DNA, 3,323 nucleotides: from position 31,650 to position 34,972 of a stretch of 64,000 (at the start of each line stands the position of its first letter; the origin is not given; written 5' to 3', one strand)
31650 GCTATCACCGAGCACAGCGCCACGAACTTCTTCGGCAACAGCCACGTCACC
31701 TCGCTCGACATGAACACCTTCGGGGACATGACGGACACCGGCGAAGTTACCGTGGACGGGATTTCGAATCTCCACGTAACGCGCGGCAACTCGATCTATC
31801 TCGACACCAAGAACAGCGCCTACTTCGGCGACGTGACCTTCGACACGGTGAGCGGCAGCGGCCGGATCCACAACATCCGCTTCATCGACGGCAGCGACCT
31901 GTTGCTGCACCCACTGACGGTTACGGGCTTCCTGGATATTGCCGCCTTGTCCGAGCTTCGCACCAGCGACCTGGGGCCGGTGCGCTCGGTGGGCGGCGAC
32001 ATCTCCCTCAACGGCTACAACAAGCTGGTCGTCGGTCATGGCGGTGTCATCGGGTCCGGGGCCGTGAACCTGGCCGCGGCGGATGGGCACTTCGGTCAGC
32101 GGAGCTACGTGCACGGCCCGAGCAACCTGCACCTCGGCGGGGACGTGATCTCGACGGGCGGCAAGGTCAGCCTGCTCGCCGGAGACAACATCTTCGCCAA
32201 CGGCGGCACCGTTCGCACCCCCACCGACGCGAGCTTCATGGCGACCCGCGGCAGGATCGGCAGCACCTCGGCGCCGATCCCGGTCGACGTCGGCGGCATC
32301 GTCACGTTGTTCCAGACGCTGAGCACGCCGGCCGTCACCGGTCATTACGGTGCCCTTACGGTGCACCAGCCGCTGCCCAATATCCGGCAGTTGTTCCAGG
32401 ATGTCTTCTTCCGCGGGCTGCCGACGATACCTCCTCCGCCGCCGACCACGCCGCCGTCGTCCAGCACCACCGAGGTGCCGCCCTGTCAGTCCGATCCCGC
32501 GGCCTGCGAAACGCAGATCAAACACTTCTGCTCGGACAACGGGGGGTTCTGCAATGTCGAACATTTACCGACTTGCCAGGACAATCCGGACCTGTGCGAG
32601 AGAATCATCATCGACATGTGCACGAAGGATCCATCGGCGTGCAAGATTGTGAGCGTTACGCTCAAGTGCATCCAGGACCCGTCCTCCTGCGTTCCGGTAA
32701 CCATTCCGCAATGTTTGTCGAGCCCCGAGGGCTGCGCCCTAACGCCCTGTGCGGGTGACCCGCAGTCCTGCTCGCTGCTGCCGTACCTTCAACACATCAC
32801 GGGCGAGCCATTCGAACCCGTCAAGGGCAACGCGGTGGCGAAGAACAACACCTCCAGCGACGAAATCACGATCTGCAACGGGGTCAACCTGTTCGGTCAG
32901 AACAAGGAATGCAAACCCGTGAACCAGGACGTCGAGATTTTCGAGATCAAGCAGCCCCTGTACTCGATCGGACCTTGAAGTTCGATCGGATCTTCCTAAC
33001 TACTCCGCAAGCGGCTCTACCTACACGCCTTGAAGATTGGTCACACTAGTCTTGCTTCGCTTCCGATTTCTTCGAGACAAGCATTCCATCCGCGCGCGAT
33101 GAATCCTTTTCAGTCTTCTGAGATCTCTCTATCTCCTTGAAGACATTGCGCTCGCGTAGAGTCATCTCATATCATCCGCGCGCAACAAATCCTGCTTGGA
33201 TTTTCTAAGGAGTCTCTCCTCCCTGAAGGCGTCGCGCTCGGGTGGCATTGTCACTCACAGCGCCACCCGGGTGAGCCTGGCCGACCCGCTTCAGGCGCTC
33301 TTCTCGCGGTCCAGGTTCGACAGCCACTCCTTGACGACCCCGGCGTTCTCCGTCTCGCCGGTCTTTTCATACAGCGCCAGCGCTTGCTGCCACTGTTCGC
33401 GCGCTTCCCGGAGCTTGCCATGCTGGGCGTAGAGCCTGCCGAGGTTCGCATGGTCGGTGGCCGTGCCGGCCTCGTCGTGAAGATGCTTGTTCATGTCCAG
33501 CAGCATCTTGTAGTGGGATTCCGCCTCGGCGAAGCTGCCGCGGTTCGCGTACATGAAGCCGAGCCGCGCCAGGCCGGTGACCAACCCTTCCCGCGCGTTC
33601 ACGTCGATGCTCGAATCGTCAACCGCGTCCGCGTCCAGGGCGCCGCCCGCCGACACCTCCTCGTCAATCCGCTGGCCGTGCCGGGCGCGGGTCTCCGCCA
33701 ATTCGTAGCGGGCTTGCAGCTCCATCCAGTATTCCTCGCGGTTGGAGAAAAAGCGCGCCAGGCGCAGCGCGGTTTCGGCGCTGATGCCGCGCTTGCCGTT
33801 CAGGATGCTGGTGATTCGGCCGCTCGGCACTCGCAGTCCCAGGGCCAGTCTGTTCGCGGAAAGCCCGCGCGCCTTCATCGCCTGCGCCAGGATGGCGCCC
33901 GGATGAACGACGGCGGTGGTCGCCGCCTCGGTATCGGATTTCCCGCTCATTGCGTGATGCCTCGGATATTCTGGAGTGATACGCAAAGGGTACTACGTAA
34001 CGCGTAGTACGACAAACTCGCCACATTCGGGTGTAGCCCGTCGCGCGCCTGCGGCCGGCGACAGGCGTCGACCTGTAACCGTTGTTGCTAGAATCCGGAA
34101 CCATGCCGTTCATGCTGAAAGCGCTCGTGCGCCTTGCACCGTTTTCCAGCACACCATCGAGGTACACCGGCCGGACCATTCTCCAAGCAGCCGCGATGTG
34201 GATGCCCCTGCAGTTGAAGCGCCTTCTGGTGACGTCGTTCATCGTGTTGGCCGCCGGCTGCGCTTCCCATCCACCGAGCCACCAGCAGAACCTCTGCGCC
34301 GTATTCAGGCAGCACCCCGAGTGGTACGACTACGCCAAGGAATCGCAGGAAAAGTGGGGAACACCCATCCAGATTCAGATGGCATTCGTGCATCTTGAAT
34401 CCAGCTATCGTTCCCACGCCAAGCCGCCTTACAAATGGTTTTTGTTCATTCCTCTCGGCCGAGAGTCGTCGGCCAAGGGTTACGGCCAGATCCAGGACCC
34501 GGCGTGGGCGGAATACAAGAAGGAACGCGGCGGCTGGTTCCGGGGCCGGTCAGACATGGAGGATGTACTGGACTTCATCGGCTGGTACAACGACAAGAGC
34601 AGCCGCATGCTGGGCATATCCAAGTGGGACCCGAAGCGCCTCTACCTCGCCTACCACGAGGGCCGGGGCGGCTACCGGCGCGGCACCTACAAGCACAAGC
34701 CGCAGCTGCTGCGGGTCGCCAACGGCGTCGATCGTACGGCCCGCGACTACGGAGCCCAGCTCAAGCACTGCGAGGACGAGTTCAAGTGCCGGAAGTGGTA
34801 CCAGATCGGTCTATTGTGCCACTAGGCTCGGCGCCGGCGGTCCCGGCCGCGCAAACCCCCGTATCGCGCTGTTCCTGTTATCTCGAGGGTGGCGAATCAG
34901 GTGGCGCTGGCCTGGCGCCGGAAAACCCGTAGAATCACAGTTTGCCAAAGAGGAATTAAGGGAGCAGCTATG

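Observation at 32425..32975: Unassigned Cys-rich C-terminal domain: six C-x2-[DS]-P-x2-C loops after a poly-proline linker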

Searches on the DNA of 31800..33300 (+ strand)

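Call 16: search_dna_similar(query=window:31800-33300:+, collection=plasmids, mode=distant, max_rows=10)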
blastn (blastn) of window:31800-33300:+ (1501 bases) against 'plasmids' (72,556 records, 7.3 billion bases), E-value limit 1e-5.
No match.

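Call 58: search_rna_families(source=L004, threshold=evalue, max_evalue=0.1)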
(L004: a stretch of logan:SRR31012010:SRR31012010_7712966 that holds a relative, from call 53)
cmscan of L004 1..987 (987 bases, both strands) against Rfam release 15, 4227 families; matches with E-value up to 0.1: 0.
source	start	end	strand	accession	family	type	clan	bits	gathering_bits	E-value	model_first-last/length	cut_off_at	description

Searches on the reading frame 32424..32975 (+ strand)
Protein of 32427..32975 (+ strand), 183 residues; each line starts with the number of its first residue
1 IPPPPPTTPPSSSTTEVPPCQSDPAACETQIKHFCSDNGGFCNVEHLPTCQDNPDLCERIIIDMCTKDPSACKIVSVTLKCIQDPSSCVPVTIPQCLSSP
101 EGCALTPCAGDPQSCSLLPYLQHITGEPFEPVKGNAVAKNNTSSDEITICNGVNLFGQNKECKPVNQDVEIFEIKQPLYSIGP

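Call 7: search_protein_families(library=pfam, proteins=[window:32427-32975:+], max_evalue=1)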
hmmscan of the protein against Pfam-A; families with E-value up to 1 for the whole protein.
window:32427-32975:+ (183 aa): 0 families

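Call 8: search_protein_families(library=ncbifam, proteins=[window:32427-32975:+], max_evalue=1)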
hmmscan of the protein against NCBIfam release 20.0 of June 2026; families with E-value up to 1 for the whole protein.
window:32427-32975:+ (183 aa): 0 families

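Call 9: find_homologous_proteins(query=window:32484-32975:+, max_evalue=0.01)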
Query window:32484-32975:+: 4 candidates shared short words with the query, none scored E <= 0.01.

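Call 10: search_solved_structures(query=window:32484-32975:+, max_evalue=10)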
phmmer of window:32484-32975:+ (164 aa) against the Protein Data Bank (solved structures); distinct sequences matched with E-value up to 10: 1.
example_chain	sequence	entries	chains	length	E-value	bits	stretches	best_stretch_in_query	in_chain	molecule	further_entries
3oup_A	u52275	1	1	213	1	12.3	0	22-142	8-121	Carbonic anhydrase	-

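Call 17: search_dna_similar(query=window:32427-32975:+, collection=plasmids, mode=protein, max_rows=10, max_evalue=1)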
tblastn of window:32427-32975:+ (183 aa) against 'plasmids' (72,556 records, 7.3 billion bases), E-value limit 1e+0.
No match.

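Call 18: search_protein_representatives(protein=window:32484-32975:+)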
Query: 164 residues. Proteins with E-value up to 0.001 (for the whole library): 4; up to 1e-10: 4; up to 1e-30: 3. The best 4 are listed.
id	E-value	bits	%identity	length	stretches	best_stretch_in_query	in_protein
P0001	1.8e-42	161.3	47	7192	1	1-161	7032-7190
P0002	4.0e-41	156.9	55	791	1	27-161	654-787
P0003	3.6e-39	150.5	54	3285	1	28-162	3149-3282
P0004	1.1e-20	90.3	96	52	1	119-164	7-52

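Call 21: list_cluster_members(proteins=[P0001, P0002, P0003, P0004])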
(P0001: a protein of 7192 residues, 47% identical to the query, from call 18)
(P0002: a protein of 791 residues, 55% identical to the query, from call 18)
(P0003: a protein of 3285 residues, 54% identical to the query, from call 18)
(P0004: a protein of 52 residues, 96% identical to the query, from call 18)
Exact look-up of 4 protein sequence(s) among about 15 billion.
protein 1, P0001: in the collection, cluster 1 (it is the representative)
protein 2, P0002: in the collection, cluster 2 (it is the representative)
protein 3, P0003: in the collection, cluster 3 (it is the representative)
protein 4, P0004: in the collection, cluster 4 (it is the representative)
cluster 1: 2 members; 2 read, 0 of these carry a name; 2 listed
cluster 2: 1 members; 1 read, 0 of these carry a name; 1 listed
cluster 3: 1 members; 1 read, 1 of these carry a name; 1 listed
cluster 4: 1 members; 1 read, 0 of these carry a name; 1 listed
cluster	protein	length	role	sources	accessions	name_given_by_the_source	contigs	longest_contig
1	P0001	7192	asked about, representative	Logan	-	-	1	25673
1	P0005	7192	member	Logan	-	-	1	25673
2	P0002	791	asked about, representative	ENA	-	-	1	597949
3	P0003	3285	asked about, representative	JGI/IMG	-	hypothetical protein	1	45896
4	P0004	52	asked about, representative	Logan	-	-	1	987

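Call 23: find_encoding_contigs(protein=P0002, flank=10000, max_places=3)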
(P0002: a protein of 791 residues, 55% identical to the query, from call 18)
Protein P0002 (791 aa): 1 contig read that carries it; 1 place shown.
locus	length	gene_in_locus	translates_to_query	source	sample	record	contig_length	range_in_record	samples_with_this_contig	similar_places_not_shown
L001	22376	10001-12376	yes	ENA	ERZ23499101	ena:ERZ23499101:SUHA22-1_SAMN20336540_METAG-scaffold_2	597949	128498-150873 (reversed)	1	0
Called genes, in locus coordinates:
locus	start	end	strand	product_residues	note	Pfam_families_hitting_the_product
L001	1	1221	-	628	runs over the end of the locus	-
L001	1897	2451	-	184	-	-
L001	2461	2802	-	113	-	-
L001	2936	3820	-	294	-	-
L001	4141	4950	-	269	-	-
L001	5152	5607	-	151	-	-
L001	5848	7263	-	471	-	-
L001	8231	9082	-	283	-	-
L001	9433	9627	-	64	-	-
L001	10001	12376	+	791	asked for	PF18886:DUF5649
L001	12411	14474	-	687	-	PF07715:Plug, PF00593:TonB_dep_Rec_b-barrel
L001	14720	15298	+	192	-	PF13689:DUF4154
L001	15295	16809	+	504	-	PF00672:HAMP (weak), PF02518:HATPase_c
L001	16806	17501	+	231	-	PF00072:Response_reg, PF00486:Trans_reg_C (weak)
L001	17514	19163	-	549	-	PF00342:PGI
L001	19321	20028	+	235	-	PF02798:GST_N, PF13417:GST_N_3, PF13409:GST_N_2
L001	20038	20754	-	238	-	PF04029:2-ph_phosp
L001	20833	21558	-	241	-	-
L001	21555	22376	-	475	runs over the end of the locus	PF00224:PK, PF02887:PK_C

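Call 24: find_encoding_contigs(protein=P0001, flank=10000, max_places=3)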
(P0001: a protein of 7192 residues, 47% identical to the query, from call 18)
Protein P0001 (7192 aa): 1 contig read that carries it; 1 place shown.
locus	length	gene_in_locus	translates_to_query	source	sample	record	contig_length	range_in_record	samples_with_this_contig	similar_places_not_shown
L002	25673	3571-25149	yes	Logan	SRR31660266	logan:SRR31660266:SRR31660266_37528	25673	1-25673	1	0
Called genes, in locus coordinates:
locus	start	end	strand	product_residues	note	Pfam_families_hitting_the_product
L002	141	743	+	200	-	PF00027:cNMP_binding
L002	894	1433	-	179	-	PF06776:IalB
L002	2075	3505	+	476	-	PF08479:POTRA_2, PF03865:ShlB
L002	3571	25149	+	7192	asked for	PF18886:DUF5649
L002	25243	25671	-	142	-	?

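Call 26: find_related_loci(query=A1, collection=genome_contigs, flank=10000)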
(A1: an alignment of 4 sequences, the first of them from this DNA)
Query A1 (184 aa) in genome_contigs; peptide patterns used: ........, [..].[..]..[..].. (x = any residue, [..] = any of these).
51 stretches matched a pattern; 1 encode a relative of the query (tblastn E <= 1e-3); 1 distinct loci.
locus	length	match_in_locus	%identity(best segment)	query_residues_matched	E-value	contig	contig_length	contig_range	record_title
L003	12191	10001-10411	50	45-181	6e-39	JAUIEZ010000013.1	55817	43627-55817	MAG: Gammaproteobacteria bacterium isolate 8_bin.56 NODE_737_length_55817_cov_1.216412, whole genome shotgun sequence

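Call 27: find_related_loci(query=A1, collection=metagenome_contigs, flank=10000)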
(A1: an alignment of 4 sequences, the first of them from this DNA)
Query A1 (184 aa) in metagenome_contigs; peptide patterns used: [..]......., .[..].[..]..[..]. (x = any residue, [..] = any of these).
183 stretches matched a pattern, but none encodes a relative of the query by tblastn (E <= 1e-3).

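Call 35: search_solved_structures(query=A2, max_evalue=10, show_alignments=3)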
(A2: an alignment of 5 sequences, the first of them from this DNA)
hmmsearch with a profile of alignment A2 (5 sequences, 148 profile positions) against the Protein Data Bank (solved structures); distinct sequences matched with E-value up to 10: 0.

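Call 43: predict_structure(alignment_id=A1)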
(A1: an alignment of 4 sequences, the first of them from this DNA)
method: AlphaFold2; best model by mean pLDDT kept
length: 184 residues; sequences in the alignment: 4
mean_pLDDT: 49.1   pTM: 0.36
mean pLDDT of the five models: 49.1, 44.3, 44.1, 42.8, 42.4
residues with pLDDT >= 90: 0; 70-90: 25; 50-70: 49; < 50: 110
segments of 3 or more residues with pLDDT < 50: 2-5, 7-18, 92-99, 101-184
pLDDT, mean of each block of 10 residues (from residue 1): 44 46 75 77 67 69 67 55 55 49 45 38 36 31 34 35 34 32 38
secondary structure, 60 per line:
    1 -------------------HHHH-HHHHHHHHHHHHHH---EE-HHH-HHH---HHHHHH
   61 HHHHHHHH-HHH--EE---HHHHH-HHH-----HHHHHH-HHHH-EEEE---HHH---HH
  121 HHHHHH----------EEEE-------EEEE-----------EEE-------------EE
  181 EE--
elements in order: H20-23 H25-38 H55-68 H80-84 H94-99 H101-104 E106-109 H119-126 E137-140 E148-151 E163-165 E179-182

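Call 47: fold_search(model_id=the predicted structure, library=pdb)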
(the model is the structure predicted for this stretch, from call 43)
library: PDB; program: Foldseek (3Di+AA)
matches with E <= 10: 1; with E <= 0.001: 0
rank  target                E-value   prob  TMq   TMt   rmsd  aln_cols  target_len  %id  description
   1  2xio                  4.1e+00  0.10  0.18  0.12   5.4        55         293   14  Structure of putative deoxyribonuclease TATDN1 isoform a (released 2010-07-14)

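Call 53: find_encoding_contigs(protein=P0004, flank=5000, max_places=5)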
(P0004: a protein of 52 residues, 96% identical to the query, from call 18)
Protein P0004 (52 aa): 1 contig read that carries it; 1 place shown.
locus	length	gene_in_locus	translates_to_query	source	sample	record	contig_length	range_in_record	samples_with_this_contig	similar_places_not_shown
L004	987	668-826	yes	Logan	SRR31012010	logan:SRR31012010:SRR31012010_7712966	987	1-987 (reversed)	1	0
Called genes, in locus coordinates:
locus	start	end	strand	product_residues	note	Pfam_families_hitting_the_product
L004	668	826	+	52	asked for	-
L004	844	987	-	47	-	?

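Call 54: find_encoding_contigs(protein=P0003, flank=10000, max_places=3)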
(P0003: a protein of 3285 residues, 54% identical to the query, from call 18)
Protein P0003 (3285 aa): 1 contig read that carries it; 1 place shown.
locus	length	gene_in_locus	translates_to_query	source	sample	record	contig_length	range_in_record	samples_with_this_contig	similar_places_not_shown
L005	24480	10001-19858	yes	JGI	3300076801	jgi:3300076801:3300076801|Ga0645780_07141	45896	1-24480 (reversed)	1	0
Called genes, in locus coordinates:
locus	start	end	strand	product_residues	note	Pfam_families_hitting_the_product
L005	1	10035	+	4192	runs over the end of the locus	PF05860:TPS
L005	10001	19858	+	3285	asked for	PF18886:DUF5649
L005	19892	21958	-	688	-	PF07715:Plug, PF00593:TonB_dep_Rec_b-barrel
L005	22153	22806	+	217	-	PF13689:DUF4154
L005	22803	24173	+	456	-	PF00672:HAMP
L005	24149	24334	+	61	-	-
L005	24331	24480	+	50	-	?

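Call 104: search_protein_families(library=pfam, alignment_id=A2, max_evalue=1)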
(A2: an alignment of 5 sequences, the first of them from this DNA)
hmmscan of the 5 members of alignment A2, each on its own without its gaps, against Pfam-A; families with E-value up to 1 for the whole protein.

A. member 1, seq(184 aa): 0 families

B. families by the number of members that match (of 5 scanned): 1 family
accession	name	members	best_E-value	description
PF01508.21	Paramecium_SA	2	0.092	Paramecium surface antigen domain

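Call 105: search_protein_families(library=ncbifam, alignment_id=A2, max_evalue=1)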
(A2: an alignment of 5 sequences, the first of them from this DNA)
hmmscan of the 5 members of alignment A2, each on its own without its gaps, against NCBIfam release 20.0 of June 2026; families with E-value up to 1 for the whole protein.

A. member 1, seq(184 aa): 0 families

B. families by the number of members that match (of 5 scanned): 0 families

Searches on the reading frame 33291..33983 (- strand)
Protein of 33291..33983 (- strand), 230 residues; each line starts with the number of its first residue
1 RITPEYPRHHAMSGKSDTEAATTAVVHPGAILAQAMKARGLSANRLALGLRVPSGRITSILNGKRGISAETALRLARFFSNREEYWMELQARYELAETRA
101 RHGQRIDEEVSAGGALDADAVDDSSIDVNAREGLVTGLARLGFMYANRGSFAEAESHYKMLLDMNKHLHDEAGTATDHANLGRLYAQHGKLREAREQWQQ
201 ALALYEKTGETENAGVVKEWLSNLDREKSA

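Call 40: search_protein_families(library=pfam, proteins=[window:33291-33983:-], max_evalue=0.001)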
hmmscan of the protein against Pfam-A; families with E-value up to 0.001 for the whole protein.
window:33291-33983:- (230 aa): 8 families
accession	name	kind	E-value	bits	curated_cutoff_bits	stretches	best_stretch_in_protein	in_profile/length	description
PF13424.12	TPR_12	-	3.1e-10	40.5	30.1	1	140-207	8-77/77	Tetratricopeptide repeat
PF07719.23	TPR_2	-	3.7e-09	36.4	27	1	178-206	4-32/34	Tetratricopeptide repeat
PF13374.12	TPR_10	-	7.9e-09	35.7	27.5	1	180-208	7-35/42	Tetratricopeptide repeat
PF00515.34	TPR_1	-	1.1e-07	31.8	27.8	0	178-206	4-32/34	Tetratricopeptide repeat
PF01381.28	HTH_3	-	5.7e-07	29.9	23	1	32-79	1-48/55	Helix-turn-helix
PF17874.7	TPR_MalT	-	2.8e-05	24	45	1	140-227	45-134/336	MalT-like TPR region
PF24885.1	TPR_NPHP3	-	7.7e-05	22.6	100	0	175-220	141-186/239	Nephrocystin-3 TPR domain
PF13560.12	HTH_31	-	0.00024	21.8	27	1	29-78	3-53/64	Helix-turn-helix domain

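Call 96: find_encoding_contigs(protein=window:33291-33950:-, flank=10000, max_places=4)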
Protein window:33291-33950:- (219 aa): 17 contigs read that carry it; 4 places shown.
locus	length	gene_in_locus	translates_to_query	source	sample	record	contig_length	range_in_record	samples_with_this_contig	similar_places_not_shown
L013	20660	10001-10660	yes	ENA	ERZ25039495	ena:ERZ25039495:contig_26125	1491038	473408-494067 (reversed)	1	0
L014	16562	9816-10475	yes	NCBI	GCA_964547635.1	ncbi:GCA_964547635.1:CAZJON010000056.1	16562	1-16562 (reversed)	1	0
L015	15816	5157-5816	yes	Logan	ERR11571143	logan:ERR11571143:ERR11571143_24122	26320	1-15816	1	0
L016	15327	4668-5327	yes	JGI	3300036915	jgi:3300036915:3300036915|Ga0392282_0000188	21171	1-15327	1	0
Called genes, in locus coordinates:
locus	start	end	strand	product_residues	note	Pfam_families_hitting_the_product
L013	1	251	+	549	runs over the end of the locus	PF00118:Cpn60_TCP1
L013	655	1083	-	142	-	PF04828:GFA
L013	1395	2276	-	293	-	-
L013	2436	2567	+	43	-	PF03069:FmdA_AmdA (weak)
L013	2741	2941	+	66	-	PF07311:Dodecin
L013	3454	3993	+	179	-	PF00583:Acetyltransf_1, PF13673:Acetyltransf_10, PF13508:Acetyltransf_7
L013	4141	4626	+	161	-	PF06983:3-dmu-9_3-mt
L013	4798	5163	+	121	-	-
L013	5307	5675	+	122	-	PF05656:DUF805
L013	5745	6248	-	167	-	PF02870:Methyltransf_1N (weak), PF01035:DNA_binding_1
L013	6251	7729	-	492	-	PF02805:Ada_Zn_binding, PF00165:HTH_AraC (faint), PF12833:HTH_18, PF06029:AlkA_N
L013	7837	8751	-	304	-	-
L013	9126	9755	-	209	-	PF19489:SLT_4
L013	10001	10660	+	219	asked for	PF01381:HTH_3 (weak), PF13374:TPR_10 (faint), PF17874:TPR_MalT (faint), PF00515:TPR_1 (faint), PF13424:TPR_12, PF07719:TPR_2 (weak)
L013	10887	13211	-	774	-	PF18886:DUF5649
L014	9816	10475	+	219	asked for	PF01381:HTH_3 (weak), PF13374:TPR_10 (faint), PF17874:TPR_MalT (faint), PF00515:TPR_1 (faint), PF13424:TPR_12, PF07719:TPR_2 (weak)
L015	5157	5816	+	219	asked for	PF01381:HTH_3 (weak), PF13374:TPR_10 (faint), PF17874:TPR_MalT (faint), PF00515:TPR_1 (faint), PF13424:TPR_12, PF07719:TPR_2 (weak)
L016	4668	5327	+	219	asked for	PF01381:HTH_3 (weak), PF13374:TPR_10 (faint), PF17874:TPR_MalT (faint), PF00515:TPR_1 (faint), PF13424:TPR_12, PF07719:TPR_2 (weak)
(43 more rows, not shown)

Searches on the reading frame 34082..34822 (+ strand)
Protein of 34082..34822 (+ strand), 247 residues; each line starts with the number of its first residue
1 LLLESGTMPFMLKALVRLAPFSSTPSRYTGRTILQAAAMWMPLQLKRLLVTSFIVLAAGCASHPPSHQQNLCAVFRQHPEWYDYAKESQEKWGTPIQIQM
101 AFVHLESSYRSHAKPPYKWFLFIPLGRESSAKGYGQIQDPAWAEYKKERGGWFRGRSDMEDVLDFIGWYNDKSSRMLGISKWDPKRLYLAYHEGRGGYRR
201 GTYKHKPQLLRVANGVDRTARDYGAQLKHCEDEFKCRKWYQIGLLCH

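Call 40: search_protein_families(library=pfam, proteins=[window:34082-34822:+], max_evalue=0.001)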
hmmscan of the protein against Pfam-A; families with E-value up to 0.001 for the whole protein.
window:34082-34822:+ (247 aa): 1 family
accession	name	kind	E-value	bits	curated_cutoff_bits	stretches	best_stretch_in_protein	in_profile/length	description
PF19489.4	SLT_4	-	1.1e-71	240.7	27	1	49-230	2-184/184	Transglycosylase SLT domain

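Call 94: find_encoding_contigs(protein=window:34196-34822:+, flank=10000, max_places=4)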
Protein window:34196-34822:+ (209 aa): no gene with exactly this product is on record in the collection.

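Call 95: find_encoding_contigs(protein=window:34103-34822:+, flank=10000, max_places=4)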
Protein window:34103-34822:+ (240 aa): no gene with exactly this product is on record in the collection.
